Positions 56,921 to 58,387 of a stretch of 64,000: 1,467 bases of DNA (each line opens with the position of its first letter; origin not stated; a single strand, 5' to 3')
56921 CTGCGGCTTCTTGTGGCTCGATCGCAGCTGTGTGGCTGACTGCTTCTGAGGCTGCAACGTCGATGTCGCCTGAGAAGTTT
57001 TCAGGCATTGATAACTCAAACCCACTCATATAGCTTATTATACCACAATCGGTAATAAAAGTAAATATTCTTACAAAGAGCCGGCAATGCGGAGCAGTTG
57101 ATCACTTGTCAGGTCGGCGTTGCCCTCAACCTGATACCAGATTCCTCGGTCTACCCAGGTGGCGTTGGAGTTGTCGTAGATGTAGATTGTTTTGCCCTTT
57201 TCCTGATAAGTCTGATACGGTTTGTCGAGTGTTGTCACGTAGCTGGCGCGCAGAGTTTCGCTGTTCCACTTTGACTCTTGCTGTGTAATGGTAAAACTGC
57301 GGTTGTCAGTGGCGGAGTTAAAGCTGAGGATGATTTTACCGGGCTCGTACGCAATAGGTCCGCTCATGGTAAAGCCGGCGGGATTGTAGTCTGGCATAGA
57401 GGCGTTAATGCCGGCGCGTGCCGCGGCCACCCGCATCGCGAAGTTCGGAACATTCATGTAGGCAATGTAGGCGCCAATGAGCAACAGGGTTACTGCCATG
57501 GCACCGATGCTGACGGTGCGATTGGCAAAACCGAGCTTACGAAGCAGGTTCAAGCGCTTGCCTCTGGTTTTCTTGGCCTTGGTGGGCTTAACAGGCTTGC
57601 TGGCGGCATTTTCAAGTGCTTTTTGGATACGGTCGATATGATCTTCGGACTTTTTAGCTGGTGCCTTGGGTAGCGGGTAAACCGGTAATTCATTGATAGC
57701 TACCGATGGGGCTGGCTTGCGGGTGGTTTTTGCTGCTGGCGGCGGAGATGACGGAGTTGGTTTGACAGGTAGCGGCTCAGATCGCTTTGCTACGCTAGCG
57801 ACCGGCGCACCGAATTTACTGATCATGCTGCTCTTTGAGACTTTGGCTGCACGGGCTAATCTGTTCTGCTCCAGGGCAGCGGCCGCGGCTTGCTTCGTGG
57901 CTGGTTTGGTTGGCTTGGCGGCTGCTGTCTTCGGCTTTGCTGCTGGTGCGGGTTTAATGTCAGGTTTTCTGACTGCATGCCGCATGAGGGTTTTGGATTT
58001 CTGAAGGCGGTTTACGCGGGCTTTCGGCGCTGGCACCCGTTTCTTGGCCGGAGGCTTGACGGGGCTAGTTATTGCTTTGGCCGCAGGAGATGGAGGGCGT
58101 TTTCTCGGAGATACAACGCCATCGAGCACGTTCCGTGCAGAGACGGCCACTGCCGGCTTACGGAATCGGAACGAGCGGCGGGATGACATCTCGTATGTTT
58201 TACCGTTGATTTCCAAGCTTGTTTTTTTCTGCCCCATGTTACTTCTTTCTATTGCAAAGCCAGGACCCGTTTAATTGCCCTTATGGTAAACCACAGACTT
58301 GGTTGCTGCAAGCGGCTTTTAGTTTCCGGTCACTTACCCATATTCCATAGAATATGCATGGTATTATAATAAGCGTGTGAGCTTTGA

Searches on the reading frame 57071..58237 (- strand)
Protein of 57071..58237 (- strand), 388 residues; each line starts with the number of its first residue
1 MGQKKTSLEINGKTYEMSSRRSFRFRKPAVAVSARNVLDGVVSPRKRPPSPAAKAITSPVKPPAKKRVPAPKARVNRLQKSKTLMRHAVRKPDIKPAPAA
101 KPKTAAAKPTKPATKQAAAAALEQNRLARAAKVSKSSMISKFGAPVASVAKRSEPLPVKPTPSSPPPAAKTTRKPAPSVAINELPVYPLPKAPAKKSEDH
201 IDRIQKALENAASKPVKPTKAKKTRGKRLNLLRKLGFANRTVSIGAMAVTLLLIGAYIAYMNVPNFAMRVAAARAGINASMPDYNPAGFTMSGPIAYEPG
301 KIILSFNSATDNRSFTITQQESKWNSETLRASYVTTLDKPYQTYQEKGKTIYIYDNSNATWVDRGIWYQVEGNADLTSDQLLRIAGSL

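Call 43: search_protein_families(library=pfam, proteins=[window:57071-58237:-])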
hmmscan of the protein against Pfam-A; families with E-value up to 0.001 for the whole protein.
window:57071-58237:- (388 aa): 1 family
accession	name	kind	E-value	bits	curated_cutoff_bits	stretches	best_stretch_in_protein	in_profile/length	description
PF14285.11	DUF4367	-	3.9e-06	27.7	22.1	1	282-387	4-109/110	Domain of unknown function (DUF4367)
